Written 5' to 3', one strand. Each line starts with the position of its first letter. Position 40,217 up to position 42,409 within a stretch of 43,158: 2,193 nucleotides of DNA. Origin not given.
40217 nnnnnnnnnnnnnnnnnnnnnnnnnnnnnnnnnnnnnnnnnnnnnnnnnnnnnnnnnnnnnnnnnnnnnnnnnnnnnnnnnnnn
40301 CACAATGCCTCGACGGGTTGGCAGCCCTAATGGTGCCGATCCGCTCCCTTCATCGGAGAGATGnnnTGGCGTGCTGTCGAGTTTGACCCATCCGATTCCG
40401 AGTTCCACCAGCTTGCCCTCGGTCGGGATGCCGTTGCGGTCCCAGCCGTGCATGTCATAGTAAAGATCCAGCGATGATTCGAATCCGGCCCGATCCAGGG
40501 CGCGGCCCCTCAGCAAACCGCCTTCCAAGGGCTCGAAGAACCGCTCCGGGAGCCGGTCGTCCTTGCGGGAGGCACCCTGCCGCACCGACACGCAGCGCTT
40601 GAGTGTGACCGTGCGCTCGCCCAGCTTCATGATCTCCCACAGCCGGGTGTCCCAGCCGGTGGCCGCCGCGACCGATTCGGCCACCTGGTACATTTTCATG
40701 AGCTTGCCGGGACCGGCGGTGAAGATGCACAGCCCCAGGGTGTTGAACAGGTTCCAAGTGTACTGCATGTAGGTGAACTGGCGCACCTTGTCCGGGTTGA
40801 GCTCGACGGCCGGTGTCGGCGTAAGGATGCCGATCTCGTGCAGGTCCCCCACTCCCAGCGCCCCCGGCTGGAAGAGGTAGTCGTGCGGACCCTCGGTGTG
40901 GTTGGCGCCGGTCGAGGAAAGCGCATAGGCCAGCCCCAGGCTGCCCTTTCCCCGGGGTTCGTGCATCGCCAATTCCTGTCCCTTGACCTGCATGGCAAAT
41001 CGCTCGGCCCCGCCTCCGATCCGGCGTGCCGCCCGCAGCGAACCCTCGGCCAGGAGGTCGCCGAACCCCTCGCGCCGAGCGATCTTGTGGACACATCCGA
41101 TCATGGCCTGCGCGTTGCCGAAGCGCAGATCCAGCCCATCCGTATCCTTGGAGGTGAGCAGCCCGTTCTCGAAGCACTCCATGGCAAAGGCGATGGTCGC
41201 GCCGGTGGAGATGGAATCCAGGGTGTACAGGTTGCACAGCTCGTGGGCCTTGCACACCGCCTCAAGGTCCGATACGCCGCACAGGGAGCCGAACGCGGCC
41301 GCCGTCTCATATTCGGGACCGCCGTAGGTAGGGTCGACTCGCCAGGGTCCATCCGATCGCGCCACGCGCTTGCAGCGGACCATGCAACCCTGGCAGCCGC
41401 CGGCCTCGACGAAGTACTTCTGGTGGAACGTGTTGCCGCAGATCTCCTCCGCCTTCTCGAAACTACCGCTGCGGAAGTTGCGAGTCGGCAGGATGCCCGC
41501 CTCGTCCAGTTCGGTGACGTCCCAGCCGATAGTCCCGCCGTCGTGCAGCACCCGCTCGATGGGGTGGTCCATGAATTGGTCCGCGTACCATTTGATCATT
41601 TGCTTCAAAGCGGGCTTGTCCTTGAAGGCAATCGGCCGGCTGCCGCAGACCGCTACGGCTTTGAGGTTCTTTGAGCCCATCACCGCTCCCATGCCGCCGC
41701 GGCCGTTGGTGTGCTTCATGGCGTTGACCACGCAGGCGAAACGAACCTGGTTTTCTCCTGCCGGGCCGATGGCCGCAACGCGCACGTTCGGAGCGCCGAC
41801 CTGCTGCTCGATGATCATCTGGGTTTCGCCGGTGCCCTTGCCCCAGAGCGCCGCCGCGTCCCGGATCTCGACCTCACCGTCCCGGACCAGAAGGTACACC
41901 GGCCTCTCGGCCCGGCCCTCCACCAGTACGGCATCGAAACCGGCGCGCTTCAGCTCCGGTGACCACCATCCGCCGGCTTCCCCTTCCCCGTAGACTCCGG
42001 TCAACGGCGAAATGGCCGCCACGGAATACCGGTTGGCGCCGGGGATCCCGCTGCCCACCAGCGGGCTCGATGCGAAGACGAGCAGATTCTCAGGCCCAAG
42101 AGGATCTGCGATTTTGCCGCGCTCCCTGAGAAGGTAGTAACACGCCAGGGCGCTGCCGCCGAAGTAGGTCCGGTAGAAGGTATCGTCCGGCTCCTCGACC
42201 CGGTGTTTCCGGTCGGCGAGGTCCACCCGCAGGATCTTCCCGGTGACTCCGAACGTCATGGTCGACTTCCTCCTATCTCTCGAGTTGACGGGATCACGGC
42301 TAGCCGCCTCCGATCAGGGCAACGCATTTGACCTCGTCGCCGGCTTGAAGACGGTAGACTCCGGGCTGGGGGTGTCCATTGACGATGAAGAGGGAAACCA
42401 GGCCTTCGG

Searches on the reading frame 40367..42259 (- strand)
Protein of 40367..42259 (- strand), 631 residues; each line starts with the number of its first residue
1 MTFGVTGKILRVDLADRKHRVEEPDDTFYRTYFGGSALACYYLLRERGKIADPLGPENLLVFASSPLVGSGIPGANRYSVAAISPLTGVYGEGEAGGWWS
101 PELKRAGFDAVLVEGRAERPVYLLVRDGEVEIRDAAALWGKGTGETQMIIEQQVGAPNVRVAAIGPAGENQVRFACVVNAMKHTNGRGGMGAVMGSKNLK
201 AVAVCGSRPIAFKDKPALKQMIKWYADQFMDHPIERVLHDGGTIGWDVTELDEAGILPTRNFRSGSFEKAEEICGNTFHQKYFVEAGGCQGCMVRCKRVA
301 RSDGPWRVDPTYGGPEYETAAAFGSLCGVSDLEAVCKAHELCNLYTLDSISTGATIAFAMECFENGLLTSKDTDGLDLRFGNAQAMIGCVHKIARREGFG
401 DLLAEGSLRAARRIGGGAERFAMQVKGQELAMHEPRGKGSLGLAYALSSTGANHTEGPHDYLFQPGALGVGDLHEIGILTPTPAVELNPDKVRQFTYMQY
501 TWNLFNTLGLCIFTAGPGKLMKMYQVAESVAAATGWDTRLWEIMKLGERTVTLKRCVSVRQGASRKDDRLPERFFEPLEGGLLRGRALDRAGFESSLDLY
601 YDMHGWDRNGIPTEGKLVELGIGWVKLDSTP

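Call 35: search_protein_families(library=pfam, proteins=[window:40367-42259:-], max_evalue=0.00001)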
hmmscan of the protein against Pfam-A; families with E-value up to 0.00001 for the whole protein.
window:40367-42259:- (631 aa): 2 families
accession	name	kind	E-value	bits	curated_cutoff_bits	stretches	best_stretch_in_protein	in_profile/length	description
PF01314.23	AFOR_C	-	7.3e-124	414.2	27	1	221-622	2-385/385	Aldehyde ferredoxin oxidoreductase, domains 2 & 3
PF02730.20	AFOR_N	-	2.1e-74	250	29.8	1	7-206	1-198/199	Aldehyde ferredoxin oxidoreductase, N-terminal domain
